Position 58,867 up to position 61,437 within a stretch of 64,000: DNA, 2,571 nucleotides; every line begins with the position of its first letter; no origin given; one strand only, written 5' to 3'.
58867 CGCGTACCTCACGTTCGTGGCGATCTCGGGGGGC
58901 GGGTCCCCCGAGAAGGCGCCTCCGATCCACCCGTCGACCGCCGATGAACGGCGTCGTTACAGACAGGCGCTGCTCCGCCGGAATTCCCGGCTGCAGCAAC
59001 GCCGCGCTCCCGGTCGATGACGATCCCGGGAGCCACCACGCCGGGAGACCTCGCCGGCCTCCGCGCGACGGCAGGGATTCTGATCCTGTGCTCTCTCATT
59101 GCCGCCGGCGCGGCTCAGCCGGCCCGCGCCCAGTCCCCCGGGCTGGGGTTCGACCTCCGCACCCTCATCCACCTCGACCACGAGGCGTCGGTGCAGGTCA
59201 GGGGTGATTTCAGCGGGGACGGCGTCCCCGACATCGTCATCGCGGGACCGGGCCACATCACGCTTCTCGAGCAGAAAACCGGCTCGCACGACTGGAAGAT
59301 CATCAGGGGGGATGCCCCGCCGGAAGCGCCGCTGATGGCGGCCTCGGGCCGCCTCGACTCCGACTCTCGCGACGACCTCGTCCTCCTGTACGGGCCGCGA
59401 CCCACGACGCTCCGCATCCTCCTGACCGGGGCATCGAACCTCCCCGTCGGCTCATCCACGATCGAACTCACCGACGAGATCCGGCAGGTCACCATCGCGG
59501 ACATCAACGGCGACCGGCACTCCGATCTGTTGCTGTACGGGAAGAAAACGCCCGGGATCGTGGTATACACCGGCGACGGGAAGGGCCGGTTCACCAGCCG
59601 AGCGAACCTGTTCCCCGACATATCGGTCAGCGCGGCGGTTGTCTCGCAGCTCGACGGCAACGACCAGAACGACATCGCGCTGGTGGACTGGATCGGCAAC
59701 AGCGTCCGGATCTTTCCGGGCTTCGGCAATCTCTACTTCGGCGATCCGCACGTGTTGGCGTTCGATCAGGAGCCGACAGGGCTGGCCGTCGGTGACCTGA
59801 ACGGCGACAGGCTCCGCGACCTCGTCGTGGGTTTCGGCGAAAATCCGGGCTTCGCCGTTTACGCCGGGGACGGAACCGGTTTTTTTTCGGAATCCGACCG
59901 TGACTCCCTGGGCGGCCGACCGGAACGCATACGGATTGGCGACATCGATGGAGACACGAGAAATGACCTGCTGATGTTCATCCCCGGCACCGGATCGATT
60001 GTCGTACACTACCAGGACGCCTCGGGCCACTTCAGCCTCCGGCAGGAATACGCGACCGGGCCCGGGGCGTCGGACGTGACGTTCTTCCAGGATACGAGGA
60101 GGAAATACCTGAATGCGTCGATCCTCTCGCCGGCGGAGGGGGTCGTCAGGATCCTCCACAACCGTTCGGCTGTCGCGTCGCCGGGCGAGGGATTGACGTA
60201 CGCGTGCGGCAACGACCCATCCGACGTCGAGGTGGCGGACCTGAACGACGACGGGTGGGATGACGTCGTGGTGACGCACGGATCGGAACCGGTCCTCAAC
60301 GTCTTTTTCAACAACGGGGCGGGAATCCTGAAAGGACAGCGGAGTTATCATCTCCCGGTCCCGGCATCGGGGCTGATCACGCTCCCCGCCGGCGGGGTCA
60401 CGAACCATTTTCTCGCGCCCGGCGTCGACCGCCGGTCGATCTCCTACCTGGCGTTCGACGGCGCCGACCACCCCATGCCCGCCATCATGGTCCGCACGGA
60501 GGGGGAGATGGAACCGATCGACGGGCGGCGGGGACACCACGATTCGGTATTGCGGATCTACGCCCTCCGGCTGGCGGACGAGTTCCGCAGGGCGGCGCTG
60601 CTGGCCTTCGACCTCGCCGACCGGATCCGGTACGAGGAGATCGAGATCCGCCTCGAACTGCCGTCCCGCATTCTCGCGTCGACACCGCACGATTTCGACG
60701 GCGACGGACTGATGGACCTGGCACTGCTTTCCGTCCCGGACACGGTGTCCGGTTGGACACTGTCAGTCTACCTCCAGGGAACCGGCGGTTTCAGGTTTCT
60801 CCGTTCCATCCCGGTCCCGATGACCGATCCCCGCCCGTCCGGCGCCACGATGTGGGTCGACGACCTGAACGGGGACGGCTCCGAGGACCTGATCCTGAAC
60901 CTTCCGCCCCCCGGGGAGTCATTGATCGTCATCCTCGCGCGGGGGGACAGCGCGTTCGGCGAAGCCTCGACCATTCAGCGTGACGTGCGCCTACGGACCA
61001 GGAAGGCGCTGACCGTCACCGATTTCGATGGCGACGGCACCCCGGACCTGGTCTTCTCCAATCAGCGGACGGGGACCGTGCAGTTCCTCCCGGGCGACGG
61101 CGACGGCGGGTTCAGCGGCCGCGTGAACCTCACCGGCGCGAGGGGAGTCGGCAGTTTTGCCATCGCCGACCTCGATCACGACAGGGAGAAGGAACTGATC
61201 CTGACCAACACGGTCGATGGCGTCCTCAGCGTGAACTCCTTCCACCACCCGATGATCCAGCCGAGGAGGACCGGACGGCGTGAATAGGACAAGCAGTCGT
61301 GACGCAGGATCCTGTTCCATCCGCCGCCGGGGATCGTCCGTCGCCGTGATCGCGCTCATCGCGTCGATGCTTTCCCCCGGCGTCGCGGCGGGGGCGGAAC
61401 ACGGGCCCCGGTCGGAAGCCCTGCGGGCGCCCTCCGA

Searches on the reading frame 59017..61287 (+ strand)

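Call 41: search_protein_families(library=pfam, max_evalue=0.00001, proteins=[window:59017-61287:+])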
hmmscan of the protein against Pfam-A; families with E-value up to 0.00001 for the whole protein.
window:59017-61287:+ (756 aa): 3 families
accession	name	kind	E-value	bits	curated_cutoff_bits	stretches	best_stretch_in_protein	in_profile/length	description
PF13517.12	FG-GAP_3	-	9.7e-43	145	26.9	3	669-728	1-60/61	FG-GAP-like repeat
PF01839.29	FG-GAP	-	5.5e-22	77.6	22.1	0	664-688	4-34/37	FG-GAP repeat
PF16743.10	PliI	-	1.3e-06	28.6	27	0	656-692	56-89/123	Periplasmic lysozyme inhibitor of I-type lysozyme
